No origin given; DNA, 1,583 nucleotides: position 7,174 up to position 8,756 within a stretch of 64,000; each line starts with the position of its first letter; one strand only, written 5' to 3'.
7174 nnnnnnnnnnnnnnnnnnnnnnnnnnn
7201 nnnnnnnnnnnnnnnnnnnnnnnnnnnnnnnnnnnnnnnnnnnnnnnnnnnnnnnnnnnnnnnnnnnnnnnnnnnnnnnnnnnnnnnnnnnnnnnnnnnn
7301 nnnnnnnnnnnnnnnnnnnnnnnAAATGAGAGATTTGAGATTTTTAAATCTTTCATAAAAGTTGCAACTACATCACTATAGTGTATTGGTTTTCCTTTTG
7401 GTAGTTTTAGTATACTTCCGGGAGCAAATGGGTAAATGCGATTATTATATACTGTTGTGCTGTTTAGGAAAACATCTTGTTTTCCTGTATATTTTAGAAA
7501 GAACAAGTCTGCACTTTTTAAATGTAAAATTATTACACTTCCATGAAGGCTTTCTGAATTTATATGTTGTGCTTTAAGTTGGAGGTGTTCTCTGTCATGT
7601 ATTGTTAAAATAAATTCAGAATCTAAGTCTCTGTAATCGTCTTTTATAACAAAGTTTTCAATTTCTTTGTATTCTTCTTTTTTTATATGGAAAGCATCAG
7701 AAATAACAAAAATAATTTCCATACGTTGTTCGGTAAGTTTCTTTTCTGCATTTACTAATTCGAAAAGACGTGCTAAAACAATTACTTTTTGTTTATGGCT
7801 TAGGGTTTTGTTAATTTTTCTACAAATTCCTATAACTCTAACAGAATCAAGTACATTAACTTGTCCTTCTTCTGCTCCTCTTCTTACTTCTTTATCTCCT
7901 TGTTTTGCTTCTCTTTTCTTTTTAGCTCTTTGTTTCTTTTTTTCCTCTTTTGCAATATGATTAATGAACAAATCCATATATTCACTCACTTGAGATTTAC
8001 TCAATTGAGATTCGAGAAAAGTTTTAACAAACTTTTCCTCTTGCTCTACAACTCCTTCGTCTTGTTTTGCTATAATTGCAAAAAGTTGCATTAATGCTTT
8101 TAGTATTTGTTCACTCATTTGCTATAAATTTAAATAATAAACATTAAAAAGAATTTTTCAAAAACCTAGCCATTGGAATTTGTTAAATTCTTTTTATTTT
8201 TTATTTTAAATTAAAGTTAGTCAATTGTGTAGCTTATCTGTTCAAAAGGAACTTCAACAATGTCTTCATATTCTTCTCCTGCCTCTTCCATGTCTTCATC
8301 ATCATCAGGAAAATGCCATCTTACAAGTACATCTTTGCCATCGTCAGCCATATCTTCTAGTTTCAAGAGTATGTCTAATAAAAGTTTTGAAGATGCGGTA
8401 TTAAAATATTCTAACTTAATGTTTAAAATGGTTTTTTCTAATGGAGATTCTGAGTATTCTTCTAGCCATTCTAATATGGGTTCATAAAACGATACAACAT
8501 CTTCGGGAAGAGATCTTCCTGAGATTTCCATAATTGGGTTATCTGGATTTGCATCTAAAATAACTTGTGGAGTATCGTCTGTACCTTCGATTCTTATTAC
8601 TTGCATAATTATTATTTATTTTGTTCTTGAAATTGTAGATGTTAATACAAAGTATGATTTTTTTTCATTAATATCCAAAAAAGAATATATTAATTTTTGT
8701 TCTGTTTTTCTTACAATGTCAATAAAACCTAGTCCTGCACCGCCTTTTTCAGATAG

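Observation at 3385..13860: Sia-type partner-switch cassette without a diguanylate cyclase, next to an atypical ABC exporter and two secreted proteins: a candidate uncharacterised signalling-export system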

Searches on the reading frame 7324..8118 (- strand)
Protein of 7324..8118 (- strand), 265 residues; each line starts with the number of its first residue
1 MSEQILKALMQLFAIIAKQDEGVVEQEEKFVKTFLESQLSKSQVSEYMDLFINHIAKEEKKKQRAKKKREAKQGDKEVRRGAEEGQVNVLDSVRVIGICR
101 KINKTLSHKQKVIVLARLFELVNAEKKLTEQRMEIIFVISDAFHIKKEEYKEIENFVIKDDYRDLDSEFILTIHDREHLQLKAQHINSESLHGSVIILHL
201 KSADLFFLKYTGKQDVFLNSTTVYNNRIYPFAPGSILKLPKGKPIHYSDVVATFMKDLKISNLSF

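Call 55: search_protein_representatives(protein=window:7324-8118:-)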
Query: 265 residues. Proteins with E-value up to 0.001 (for the whole library): 619; up to 1e-10: 311; up to 1e-30: 49. The best 150 are listed.
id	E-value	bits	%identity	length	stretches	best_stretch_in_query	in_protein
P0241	6.8e-59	215.7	46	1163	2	47-265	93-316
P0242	9.9e-55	202.0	45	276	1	1-263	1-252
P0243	3.5e-51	190.4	47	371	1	1-265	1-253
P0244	1.4e-50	188.4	46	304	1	1-259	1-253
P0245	1.0e-49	185.6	47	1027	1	1-265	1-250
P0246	1.2e-49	185.3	44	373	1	1-265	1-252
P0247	8.9e-49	182.5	44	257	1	1-264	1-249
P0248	2.4e-45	171.3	39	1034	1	1-265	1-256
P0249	1.4e-43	165.5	41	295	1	1-265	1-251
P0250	2.8e-43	164.5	40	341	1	1-265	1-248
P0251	7.9e-43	163.1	44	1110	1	1-264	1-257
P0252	3.8e-40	154.3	42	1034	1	10-265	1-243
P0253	1.2e-39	152.7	39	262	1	1-256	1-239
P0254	1.4e-39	152.4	40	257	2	88-260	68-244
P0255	1.9e-39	152.0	37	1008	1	1-265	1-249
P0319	1.9e-26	109.4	35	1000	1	1-258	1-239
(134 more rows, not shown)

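Call 61: find_related_loci(query=A6, collection=metagenome_contigs, flank=8000)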
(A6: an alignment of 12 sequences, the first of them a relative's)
Query A6 (991 aa) in metagenome_contigs; peptide patterns used: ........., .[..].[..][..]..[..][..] (x = any residue, [..] = any of these).
600 stretches matched a pattern (row limit reached: there are more); 579 encode a relative of the query (tblastn E <= 1e-3); the best 80 are kept; 80 distinct loci.
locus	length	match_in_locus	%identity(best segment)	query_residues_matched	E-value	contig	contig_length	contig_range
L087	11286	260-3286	46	1-982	0e+0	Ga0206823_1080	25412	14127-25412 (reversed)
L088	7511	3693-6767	46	1-991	0e+0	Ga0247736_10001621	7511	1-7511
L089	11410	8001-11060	46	1-982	0e+0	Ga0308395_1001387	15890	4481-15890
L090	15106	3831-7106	51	1-982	0e+0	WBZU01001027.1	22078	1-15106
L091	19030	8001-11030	47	1-982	0e+0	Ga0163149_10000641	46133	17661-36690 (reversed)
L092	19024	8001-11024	46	1-978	0e+0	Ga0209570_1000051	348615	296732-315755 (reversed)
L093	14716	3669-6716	44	1-986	0e+0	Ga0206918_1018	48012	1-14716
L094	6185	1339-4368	46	1-982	0e+0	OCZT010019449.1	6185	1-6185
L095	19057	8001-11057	44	1-982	0e+0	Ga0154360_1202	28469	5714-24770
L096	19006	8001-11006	45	1-978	0e+0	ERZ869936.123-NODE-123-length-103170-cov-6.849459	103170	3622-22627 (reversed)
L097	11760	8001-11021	45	1-978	0e+0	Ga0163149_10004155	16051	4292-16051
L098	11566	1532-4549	44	1-987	0e+0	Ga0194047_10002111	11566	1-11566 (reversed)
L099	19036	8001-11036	45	1-982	0e+0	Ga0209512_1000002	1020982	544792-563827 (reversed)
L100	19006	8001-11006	44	1-975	0e+0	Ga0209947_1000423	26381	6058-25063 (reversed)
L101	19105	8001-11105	43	1-981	0e+0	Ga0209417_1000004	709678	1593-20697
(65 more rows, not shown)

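Call 66: search_protein_families(library=pfam, proteins=[L101:12945-13778:-, L101:13778-15361:-, L101:15662-17269:+, L101:5236-6345:+, L101:4065-5045:+, L099:11409-12155:-, L099:12541-13095:-, L099:13103-15424:-, L099:5213-6187:-, L099:3608-5110:-], max_evalue=0.0001)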
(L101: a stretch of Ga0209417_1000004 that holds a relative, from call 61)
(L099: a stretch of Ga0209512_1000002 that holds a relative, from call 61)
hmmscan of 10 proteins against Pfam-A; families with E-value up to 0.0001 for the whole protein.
L101:12945-13778:- (277 aa): 1 family
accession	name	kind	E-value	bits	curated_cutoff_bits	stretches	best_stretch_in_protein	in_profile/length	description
PF01435.24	Peptidase_M48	-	6.1e-06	26.6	20.3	0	89-111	61-83/186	Peptidase family M48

L101:13778-15361:- (527 aa): 1 family
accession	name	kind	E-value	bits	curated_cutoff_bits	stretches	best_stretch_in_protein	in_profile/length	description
PF13598.12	DUF4139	-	8.6e-06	26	31.8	0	423-523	105-201/205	Domain of unknown function (DUF4139)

L101:15662-17269:+ (535 aa): 4 families
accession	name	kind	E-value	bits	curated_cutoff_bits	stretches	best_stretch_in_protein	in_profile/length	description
PF03572.23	Peptidase_S41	-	6.8e-50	169.3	24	1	194-347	2-156/165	Peptidase family S41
PF13180.12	PDZ_2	-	2.8e-10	40.8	27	1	93-169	2-75/80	PDZ domain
PF22694.1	CtpB_N-like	-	1.3e-07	32.4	27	1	30-78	35-84/85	Activating protease CtpB N-terminal domain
PF17820.7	PDZ_6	-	7.1e-06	26.1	27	1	107-163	2-54/54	PDZ domain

L101:5236-6345:+ (369 aa): 1 family
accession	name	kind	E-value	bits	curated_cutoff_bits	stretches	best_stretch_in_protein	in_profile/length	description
PF01427.22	Peptidase_M15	-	3.5e-23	82.9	27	1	55-236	2-186/199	D-ala-D-ala dipeptidase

L101:4065-5045:+ (326 aa): 0 families

L099:11409-12155:- (248 aa): 4 families
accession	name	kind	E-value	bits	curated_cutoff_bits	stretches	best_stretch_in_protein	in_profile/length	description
PF13561.12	adh_short_C2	-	7.6e-72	242.1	27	1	13-246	1-235/236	Enoyl-(Acyl carrier protein) reductase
PF00106.31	adh_short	-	1.7e-63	214.1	26.6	1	7-200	1-193/195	short chain dehydrogenase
PF08659.16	KR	-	2.8e-22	79.9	22.6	1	9-168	3-161/180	KR domain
PF23441.1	SDR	-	1.7e-05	24.8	27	0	4-194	5-199/258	SDR-like rossmann domain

L099:12541-13095:- (184 aa): 0 families

L099:13103-15424:- (773 aa): 4 families
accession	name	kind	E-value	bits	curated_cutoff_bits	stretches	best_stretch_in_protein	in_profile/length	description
PF00593.30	TonB_dep_Rec_b-barrel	-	2e-24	87.7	27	1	324-736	20-436/436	TonB dependent receptor-like, beta-barrel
PF07715.20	Plug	-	1.4e-12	48.5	23.9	1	129-220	15-107/107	TonB-dependent Receptor Plug Domain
PF13715.12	CarbopepD_reg_2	-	8.6e-08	32.6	32.2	1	26-111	2-88/88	CarboxypepD_reg-like domain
PF13620.12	CarboxypepD_reg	-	4.4e-05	24.2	32.3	1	24-89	1-69/82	Carboxypeptidase regulatory-like domain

L099:5213-6187:- (324 aa): 1 family
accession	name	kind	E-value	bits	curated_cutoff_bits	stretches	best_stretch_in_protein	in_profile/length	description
PF00490.27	ALAD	-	5e-133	443.6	24.6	1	3-319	2-316/317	Delta-aminolevulinic acid dehydratase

L099:3608-5110:- (500 aa): 3 families
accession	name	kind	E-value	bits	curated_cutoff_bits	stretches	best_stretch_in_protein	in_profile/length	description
PF01256.23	Carb_kinase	-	4.7e-59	200.2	27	1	246-486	2-239/242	NAD(P)H-hydrate dehydratase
PF03853.21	YjeF_N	-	3.4e-33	115.4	24.9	1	28-185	3-168/169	YjeF-related protein N-terminus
PF08543.17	Phos_pyr_kin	-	3.2e-06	27.2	27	1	357-462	111-228/246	Phosphomethylpyrimidine kinase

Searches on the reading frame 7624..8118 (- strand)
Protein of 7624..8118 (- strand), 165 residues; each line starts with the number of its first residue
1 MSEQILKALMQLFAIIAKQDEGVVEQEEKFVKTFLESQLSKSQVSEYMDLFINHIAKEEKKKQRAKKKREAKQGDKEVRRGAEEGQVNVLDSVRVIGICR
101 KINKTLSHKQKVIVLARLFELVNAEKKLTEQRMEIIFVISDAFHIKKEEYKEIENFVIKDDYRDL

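Call 18: search_protein_families(library=pfam, proteins=[window:7624-8118:-], max_evalue=10)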
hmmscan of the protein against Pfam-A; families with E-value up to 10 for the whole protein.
seq(165 aa): 2 families
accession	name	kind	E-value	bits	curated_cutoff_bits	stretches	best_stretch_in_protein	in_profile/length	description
PF05099.18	TerB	-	2e-06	28.5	24.4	1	8-153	3-116/118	Tellurite resistance protein TerB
PF25200.1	DUF7833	-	0.061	13.8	24.3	1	38-73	19-55/63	Family of unknown function (DUF7833)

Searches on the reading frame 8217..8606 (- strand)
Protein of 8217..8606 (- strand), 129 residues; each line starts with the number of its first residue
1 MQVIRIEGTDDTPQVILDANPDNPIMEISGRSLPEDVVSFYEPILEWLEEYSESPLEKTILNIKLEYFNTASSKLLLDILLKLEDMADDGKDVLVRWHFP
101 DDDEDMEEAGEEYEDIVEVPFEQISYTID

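Call 4: search_protein_families(library=pfam, proteins=[window:8217-8606:-], max_evalue=0.01)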
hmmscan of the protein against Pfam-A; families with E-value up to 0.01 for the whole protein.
window:8217-8606:- (129 aa): 1 family
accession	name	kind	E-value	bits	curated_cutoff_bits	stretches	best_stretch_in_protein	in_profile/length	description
PF09345.15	SiaC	-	1.9e-38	131.2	24.5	1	6-125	1-119/120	SiaC family regulatory phosphoprotein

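Call 5: search_protein_families(library=ncbifam, proteins=[window:8217-8606:-], max_evalue=0.01)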
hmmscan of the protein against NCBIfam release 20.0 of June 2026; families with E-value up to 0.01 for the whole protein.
window:8217-8606:- (129 aa): 1 family
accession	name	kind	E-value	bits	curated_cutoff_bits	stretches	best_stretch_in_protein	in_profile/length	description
NF038265.1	phos_prot_SiaC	equivalog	4.9e-23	81.5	150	1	4-122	3-119/122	biofilm regulation phosphoprotein SiaC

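Call 14: search_solved_structures(query=window:8217-8606:-, max_evalue=1, show_alignments=2)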
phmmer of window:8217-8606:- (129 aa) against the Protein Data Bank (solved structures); distinct sequences matched with E-value up to 1: 4.
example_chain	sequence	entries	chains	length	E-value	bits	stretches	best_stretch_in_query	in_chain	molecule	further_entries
6kko_C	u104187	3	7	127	8.2e-14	55.3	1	4-121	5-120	DUF1987 domain-containing protein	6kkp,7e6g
6k4f_U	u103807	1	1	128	8.3e-14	55.3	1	4-121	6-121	DUF1987 domain-containing protein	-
3tw8_A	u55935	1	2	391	0.88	13.2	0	75-107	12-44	DENN domain-containing protein 1B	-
5yqi_A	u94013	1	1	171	0.99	13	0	11-66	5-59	Membrane-anchored lipid-binding protein YSP2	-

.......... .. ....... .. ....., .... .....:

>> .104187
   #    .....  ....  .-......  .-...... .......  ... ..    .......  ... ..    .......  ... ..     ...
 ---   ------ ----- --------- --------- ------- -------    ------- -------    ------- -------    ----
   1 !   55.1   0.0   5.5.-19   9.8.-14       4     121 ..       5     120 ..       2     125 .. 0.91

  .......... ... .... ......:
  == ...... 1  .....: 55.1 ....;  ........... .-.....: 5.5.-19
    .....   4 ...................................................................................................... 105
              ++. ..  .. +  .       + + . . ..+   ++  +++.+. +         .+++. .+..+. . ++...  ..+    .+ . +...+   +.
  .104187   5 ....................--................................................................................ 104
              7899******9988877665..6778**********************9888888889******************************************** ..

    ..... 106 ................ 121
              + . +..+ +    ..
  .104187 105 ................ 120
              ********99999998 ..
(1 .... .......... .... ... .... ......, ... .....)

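Call 20: find_related_loci(query=A2, collection=genome_contigs, flank=10000)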
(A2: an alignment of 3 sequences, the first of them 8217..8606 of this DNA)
Query A2 (129 aa) in genome_contigs; peptide patterns used: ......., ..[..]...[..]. (x = any residue, [..] = any of these).
473 stretches matched a pattern; 274 encode a relative of the query (tblastn E <= 1e-3); the best 80 are kept; 80 distinct loci.
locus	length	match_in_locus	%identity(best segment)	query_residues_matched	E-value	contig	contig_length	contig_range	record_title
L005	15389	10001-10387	98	1-129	1e-80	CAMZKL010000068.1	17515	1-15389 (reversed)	uncultured Chlorobi bacterium isolate RB_MAG_00012 genome assembly, contig: RB_MAG_00012_000000000070, whole genome shot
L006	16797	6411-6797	88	1-129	1e-66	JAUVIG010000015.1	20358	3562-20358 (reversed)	MAG: Chlorobiota bacterium isolate CSMAG_422 CSMAG_422_k127_5693269_length_20358_cov_16.0000, whole genome shotgun seque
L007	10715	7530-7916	87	1-129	1e-65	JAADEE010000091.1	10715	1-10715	MAG: Chlorobiota bacterium isolate L_MetaBat.177 contig-127_7316, whole genome shotgun sequence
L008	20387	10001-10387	87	1-129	2e-65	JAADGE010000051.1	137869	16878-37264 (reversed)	MAG: Chlorobiota bacterium isolate M_MetaBat.100 contig-127_21, whole genome shotgun sequence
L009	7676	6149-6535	85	1-129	5e-65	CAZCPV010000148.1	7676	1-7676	MAG TPA_asm: uncultured Draconibacterium sp. isolate SRP163575_co3_101 genome assembly, contig: NODE_10432_length_7676_c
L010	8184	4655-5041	86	1-129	4e-65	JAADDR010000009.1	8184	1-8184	MAG: Chlorobiota bacterium isolate L_MaxBin.195 contig-127_11308, whole genome shotgun sequence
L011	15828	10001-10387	86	1-129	4e-65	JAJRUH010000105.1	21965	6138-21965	MAG: Bacteroidetes bacterium isolate Dive96_bin10.164 k141_3243293, whole genome shotgun sequence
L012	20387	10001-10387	84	1-129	6e-65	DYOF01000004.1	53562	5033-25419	MAG TPA_asm: Acetofilamentum sp. isolate SulCav_GS09_5_3_32_132 SulCav_GS09_5_667_length_53562_cov_84_548545, whole geno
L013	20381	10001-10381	76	1-129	3e-63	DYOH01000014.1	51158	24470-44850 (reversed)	MAG TPA_asm: Acetofilamentum sp. isolate SulCav_GS09_5_5_36_149 SulCav_GS09_5_754_length_51158_cov_106_432949, whole gen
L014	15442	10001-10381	75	1-129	1e-63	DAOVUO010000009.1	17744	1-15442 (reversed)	MAG TPA_asm: Bacteroidales bacterium isolate CSMAG_1681 CSMAG_1681_k141_3233282_length_17744_cov_19.0322, whole genome s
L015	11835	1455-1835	77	1-129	8e-63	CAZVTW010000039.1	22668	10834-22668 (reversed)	MAG TPA_asm: uncultured Bacteroidales bacterium isolate binchicken_co8_117 genome assembly, contig: NODE_3514_length_226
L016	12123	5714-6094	75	1-129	2e-62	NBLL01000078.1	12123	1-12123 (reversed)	MAG: Bacteroidetes bacterium 4572_128 ex4572_128_scaffold_14717, whole genome shotgun sequence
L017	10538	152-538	85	1-129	2e-62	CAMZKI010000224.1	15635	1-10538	uncultured Chlorobi bacterium isolate TAG_MAG_00013 genome assembly, contig: TAG_MAG_00013_000000000052, whole genome sh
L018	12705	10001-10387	85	1-129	2e-62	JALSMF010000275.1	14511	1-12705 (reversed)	MAG: Bacteroidales bacterium isolate 355-202_metabat2_scaf2bin.077 355-202_scaffold_2943_c1, whole genome shotgun sequen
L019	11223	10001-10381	75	1-129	2e-62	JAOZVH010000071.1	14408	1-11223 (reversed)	MAG: Bacteroidales bacterium isolate GMC9.metabat2.18 GMC9_1446_length_14408_cov_19.334146, whole genome shotgun sequenc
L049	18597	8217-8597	74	1-129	7e-59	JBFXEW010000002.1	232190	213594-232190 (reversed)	MAG: Salinivirgaceae bacterium isolate CA_2019_TPIn_125 NODE_182_length_232190_cov_13.747267_TPIn, whole genome shotgun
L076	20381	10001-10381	72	1-129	1e-57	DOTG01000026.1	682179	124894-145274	MAG TPA_asm: Marinilabiliales bacterium isolate UBA12394 contig_6, whole genome shotgun sequence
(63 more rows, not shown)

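Call 24: search_protein_families(library=pfam, proteins=[L016:6864-8099:-, L016:8238-8528:+, L016:8683-9048:+, L016:9050-9916:+, L016:10245-11024:+, L016:926-2035:+, L016:271-891:+], max_evalue=0.001)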
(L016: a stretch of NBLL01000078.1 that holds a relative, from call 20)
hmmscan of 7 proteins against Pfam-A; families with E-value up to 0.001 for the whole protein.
L016:6864-8099:- (411 aa): 3 families
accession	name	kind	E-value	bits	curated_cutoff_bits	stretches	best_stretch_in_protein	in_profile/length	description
PF01595.25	CNNM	-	6.5e-30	104.6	28.4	1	5-160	2-160/181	Cyclin M transmembrane N-terminal domain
PF03471.22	CorC_HlyC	-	9.8e-16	58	27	1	334-410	2-79/81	Transporter associated domain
PF00571.33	CBS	-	8.8e-08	32.8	24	1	271-318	9-56/57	CBS domain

L016:8238-8528:+ (96 aa): 0 families

L016:8683-9048:+ (121 aa): 4 families
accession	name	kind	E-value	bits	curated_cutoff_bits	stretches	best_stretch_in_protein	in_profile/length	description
PF13181.12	TPR_8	-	7.4e-07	29.3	25.7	0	84-115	1-32/34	Tetratricopeptide repeat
PF07719.23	TPR_2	-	1.4e-05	25.3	27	0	87-114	4-31/34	Tetratricopeptide repeat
PF13431.12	TPR_17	-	6.3e-05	23.4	24.4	1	72-104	1-33/34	Tetratricopeptide repeat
PF00515.34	TPR_1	-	0.00031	20.9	27.8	0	62-81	13-32/34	Tetratricopeptide repeat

L016:9050-9916:+ (288 aa): 25 families
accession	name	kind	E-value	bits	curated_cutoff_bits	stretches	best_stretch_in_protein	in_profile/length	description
PF14559.12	TPR_19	-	3.7e-21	75.7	25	2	44-99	2-57/68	Tetratricopeptide repeat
PF13428.12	TPR_14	-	2e-20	71.7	23.5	0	72-106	6-40/44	Tetratricopeptide repeat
PF13181.12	TPR_8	-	3.8e-18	64.5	25.7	2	68-100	2-34/34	Tetratricopeptide repeat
PF07719.23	TPR_2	-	9.7e-17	60.1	27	1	68-100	2-34/34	Tetratricopeptide repeat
PF13432.12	TPR_16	-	3.6e-16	59.7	32.7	1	42-100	6-64/65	Tetratricopeptide repeat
PF13431.12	TPR_17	-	6.5e-15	54.5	24.4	0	56-87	2-33/34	Tetratricopeptide repeat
PF23914.1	TPR_CcmH_CycH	-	7e-12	45.9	42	1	107-202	56-150/158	Cytochrome c-type biogenesis protein H TPR domain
PF13176.12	TPR_7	-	5.8e-11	42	27.9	0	71-100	3-32/36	Tetratricopeptide repeat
PF13424.12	TPR_12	-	1.3e-10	41.7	30.1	0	72-121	8-65/77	Tetratricopeptide repeat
PF13414.12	TPR_11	-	1.8e-10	40.8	26.8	0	75-107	2-34/42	TPR repeat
PF13174.12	TPR_6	-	2.4e-10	40.8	26.3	0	72-95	5-28/33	Tetratricopeptide repeat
PF00515.34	TPR_1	-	4.6e-09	36.2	27.8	0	68-100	2-34/34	Tetratricopeptide repeat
PF25064.1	ARM_TT21_5th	-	2.1e-07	31.7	27.8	0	178-266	6-97/117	TT21 fifth ARM repeats domain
PF13429.12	TPR_15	-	4.1e-07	30.1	26.2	1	36-224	11-197/280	Tetratricopeptide repeat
PF12895.13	ANAPC3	-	1.8e-06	28.5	27.2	0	50-123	6-78/82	Anaphase-promoting complex, cyclosome, subunit 3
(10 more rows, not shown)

L016:10245-11024:+ (259 aa): 0 families

L016:926-2035:+ (369 aa): 1 family
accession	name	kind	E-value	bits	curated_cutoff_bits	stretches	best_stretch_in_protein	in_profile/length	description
PF03062.24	MBOAT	-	2.3e-31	109.8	27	1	164-366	80-302/337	MBOAT, membrane-bound O-acyltransferase family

L016:271-891:+ (206 aa): 4 families
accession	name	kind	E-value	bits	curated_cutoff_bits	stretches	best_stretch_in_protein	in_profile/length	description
PF00072.30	Response_reg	-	6.5e-20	71.8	30.2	1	7-118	1-109/111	Response regulator receiver domain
PF13426.13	PAS_9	-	8e-06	26.5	27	1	169-206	3-40/103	PAS domain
PF00989.32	PAS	-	9.9e-06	26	22.6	1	169-204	13-48/113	PAS fold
PF13188.13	PAS_8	-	0.00012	22.3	21.8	1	168-202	12-43/65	PAS domain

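Call 76: search_protein_families(library=padloc, proteins=[window:8217-8606:-], max_evalue=0.001)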
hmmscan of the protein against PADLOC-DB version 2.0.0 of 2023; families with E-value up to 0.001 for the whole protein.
window:8217-8606:- (129 aa): 0 families

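Call 80: search_protein_families(library=pfam, proteins=[L076:1231-3099:+, L076:3718-4560:+, L076:4573-5400:+, L076:5402-5965:+, L076:5974-6744:+, L076:82-1098:-], max_evalue=0.001)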
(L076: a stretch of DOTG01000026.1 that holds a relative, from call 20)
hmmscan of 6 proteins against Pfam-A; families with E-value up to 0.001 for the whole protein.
L076:1231-3099:+ (622 aa): 3 families
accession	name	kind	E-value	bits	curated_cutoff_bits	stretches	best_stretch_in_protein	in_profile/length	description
PF00206.25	Lyase_1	-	6.8e-98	328.4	27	1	168-498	2-312/312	Lyase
PF10415.14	FumaraseC_C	-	3.1e-22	79.2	32.5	1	564-617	1-54/54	Fumarase C C-terminus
PF00027.35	cNMP_binding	-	2.7e-17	63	27.5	1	34-119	2-87/89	Cyclic nucleotide-binding domain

L076:3718-4560:+ (280 aa): 5 families
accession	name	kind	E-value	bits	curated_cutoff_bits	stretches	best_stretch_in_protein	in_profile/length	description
PF01739.24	CheR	-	1.4e-40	139.3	27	2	177-270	98-188/195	CheR methyltransferase, SAM binding domain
PF08242.18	Methyltransf_12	-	3.3e-05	25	30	0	209-251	61-97/98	Methyltransferase domain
PF03705.20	CheR_N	-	0.00013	22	27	1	6-43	2-39/53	CheR methyltransferase, all-alpha domain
PF13847.12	Methyltransf_31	-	0.00023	21.3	27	0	202-258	58-113/145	Methyltransferase domain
PF13649.12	Methyltransf_25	-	0.00069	20.7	27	0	103-145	5-41/97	Methyltransferase domain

L076:4573-5400:+ (275 aa): 2 families
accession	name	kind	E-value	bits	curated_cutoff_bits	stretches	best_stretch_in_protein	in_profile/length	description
PF01739.24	CheR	-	3.3e-20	72.8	27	1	74-258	2-187/195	CheR methyltransferase, SAM binding domain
PF03705.20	CheR_N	-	1.6e-05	24.9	27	1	13-59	6-52/53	CheR methyltransferase, all-alpha domain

L076:5402-5965:+ (187 aa): 1 family
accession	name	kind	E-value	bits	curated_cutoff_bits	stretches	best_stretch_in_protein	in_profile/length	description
PF01339.22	CheB_methylest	-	8e-48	162.9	24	1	7-182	1-173/174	CheB methylesterase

L076:5974-6744:+ (256 aa): 1 family
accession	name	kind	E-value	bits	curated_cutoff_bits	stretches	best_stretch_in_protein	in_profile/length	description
PF13185.12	GAF_2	-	1.5e-06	28.9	28.6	1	138-229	22-109/136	GAF domain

L076:82-1098:- (338 aa): 2 families
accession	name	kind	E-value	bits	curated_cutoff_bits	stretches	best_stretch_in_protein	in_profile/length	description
PF00892.27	EamA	-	4.7e-37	127.7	28.2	2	38-175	2-134/135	EamA-like transporter family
PF03151.22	TPT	-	0.00023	21.1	30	0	132-336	93-290/291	Triose-phosphate Transporter family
